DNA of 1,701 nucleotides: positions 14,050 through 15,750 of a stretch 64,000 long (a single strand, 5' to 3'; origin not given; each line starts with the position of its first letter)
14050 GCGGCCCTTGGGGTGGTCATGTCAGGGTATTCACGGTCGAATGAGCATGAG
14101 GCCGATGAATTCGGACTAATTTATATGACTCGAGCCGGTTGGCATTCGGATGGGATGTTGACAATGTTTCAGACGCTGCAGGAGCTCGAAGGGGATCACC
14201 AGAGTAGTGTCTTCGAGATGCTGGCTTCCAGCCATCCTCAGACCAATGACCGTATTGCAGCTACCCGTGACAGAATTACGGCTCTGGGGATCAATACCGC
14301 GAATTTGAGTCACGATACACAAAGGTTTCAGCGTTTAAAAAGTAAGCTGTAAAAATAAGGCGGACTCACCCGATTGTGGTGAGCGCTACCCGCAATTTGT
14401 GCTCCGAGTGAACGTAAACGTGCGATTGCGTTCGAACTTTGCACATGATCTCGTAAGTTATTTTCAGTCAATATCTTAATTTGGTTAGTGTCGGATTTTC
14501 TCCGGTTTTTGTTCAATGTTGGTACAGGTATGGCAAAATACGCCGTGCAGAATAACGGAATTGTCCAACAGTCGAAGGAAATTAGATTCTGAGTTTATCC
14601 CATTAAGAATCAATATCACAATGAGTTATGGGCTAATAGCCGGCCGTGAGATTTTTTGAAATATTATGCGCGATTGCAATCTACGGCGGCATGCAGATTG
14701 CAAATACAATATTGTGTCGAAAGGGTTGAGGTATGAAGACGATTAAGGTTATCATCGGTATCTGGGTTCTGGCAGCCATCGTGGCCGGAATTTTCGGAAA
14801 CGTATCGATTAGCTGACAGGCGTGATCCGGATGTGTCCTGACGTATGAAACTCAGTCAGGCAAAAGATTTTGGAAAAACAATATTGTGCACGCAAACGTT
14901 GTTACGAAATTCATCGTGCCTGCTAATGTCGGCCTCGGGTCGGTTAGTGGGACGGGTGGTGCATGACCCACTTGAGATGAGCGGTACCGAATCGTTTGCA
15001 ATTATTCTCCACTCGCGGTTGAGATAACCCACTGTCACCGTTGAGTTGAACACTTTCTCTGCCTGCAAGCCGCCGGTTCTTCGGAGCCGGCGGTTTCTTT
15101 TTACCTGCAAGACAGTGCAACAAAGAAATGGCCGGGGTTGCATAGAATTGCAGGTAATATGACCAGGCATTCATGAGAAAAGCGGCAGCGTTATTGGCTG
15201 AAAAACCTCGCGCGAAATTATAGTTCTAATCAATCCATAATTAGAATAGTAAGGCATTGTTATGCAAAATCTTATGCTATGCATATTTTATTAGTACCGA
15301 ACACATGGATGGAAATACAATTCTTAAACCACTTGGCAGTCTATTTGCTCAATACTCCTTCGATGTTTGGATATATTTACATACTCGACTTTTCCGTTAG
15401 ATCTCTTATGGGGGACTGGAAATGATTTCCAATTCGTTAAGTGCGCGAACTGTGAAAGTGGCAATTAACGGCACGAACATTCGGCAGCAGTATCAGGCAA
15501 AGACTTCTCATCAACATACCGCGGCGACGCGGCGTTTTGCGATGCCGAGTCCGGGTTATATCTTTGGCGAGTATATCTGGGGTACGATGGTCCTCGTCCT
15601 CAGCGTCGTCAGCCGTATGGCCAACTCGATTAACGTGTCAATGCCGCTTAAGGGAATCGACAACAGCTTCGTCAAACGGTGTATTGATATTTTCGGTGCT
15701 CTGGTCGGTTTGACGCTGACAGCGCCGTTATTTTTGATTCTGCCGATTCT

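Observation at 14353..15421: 1.07-kb ORF-poor region with two sigma54-type promoters, a UUCG-tetraloop terminator, twin palindromes and a 27-aa membrane micro-ORF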

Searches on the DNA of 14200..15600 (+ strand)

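Call 4: search_rna_families(source=window, start=14200, end=15600, threshold=evalue, max_evalue=10, show_alignments=3)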
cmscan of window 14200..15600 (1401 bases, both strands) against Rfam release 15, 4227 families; matches with E-value up to 10: 4.
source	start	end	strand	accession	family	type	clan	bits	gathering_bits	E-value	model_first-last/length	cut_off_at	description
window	15097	15161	-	RF03765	mir-2059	Gene; miRNA;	-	17.9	90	2.6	1-68/68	no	mir-2059 microRNA precursor family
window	14796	14838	-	RF01009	mir-M7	Gene; miRNA;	-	16.1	91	4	13-55/67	no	mir-M7 microRNA precursor family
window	15036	15108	+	RF00519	suhB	Gene; sRNA;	CL00108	15.2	41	4.3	1-77/77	no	Makes More Granules Regulator RNA (mmgR)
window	15073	15088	+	RF01716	PhotoRC-I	Cis-reg;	-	12.3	45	4.8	29-44/44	no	PhotoRC-I RNA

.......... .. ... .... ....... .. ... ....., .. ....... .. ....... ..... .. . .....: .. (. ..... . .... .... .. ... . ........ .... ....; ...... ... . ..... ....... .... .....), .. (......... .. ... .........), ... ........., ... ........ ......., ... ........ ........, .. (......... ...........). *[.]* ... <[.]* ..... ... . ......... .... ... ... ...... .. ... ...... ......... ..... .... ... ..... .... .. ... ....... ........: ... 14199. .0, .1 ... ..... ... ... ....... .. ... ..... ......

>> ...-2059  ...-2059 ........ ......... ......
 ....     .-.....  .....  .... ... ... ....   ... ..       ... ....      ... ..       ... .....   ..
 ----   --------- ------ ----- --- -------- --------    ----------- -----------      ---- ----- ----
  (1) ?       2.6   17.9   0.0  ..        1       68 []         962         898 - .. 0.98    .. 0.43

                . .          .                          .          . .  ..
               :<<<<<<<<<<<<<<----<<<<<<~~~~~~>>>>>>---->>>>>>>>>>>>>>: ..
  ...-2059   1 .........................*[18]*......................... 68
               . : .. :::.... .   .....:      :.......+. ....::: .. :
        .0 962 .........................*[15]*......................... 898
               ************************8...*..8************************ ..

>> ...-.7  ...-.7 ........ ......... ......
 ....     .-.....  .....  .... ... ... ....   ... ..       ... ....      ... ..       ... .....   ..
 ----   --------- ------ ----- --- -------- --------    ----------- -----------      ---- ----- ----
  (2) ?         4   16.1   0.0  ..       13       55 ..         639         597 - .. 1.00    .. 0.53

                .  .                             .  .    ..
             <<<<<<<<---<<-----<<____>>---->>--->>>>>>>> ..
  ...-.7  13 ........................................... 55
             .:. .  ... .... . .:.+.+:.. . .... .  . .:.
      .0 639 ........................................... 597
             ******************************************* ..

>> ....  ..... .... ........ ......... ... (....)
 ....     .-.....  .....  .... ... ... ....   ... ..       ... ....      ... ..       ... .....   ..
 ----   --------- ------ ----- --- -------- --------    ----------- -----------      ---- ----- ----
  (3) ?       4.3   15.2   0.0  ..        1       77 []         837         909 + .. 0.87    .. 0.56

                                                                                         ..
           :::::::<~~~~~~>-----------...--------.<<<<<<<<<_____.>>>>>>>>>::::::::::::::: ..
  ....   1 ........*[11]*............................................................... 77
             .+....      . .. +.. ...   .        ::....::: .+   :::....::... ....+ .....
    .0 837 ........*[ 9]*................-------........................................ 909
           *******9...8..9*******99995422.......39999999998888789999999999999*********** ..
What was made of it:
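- On Any Rfam 15 family: The best sub-threshold matches have E of 2.6-4.8 and are chance (call 4).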

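Call 56: build_rna_model(alignment_id=A4, structure=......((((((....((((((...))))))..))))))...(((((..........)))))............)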
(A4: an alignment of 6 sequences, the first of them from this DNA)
Model R1 built from alignment A4 (6 sequences, 74 columns); structure: as given.
model positions 74; base pairs 17; branch points 1; effective number of sequences 3.14; information 0.762 bits per position. Calibrated on 0.2 Mb of random sequence (short: E-values are rough).
structure used (alignment columns):
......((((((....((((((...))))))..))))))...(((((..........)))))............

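Call 57: search_with_rna_model(model_id=R1, sources=[window, L004, L005, L006, L007, L008, L009, L010, L011, L012, L013, L014, L015, L016, L084, L085, L086, L087, L164, L165, L166, L167, L168], max_evalue=1)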
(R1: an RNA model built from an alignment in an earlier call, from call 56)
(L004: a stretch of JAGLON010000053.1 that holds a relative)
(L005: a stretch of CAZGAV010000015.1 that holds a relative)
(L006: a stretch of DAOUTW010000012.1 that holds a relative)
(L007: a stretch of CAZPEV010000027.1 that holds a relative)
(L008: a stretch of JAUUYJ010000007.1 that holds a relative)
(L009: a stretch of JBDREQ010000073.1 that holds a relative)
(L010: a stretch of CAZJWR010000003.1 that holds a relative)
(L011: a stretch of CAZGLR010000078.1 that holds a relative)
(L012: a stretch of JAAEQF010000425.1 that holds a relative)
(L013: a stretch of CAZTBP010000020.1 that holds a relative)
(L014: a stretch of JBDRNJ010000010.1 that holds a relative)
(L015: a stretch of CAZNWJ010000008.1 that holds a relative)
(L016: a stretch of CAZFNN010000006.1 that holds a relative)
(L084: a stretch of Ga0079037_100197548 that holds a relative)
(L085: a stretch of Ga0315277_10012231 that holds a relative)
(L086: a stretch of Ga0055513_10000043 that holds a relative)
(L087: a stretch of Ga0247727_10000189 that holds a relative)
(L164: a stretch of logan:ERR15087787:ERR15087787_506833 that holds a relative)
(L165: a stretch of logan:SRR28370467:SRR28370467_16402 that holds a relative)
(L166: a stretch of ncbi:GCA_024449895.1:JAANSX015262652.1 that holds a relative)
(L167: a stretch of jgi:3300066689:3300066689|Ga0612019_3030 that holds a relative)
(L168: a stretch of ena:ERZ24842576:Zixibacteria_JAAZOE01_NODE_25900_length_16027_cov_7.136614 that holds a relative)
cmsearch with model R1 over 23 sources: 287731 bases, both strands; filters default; matches with E-value up to 1: 11.
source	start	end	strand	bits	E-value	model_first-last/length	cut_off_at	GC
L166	3520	3593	+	87.9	1.9e-23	1-74/74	no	0.53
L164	2739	2810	+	87.4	2.7e-23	1-74/74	no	0.65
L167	3500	3573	+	85.7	8.5e-23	1-74/74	no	0.58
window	14913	14984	+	85.1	1.3e-22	1-74/74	no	0.61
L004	5493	5564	+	79.2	8e-21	1-74/74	no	0.49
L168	3490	3558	+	54.1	3e-13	1-74/74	no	0.43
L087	7826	7887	+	17.7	0.027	1-74/74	no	0.48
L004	10662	10725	+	17.2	0.039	1-74/74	no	0.39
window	22311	22379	-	14.9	0.19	1-74/74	no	0.48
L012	8557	8636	+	14.7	0.23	1-74/74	no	0.55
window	13437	13504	+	14.1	0.33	1-74/74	no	0.57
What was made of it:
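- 14913..14984 (+): Conserved structured RNA element in the 3' tail. It has a nested hairpin (14919-14951, near-invariant apical GCCUCRGG) and a second hairpin (14955-14974). The covariance model finds it once per truncated locus and nowhere else (call 57).
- The element is specific to this locus (call 57).
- Tried and rejected: The covariance model finds the tail element once per truncated locus and nowhere else in 288 kb (call 57).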
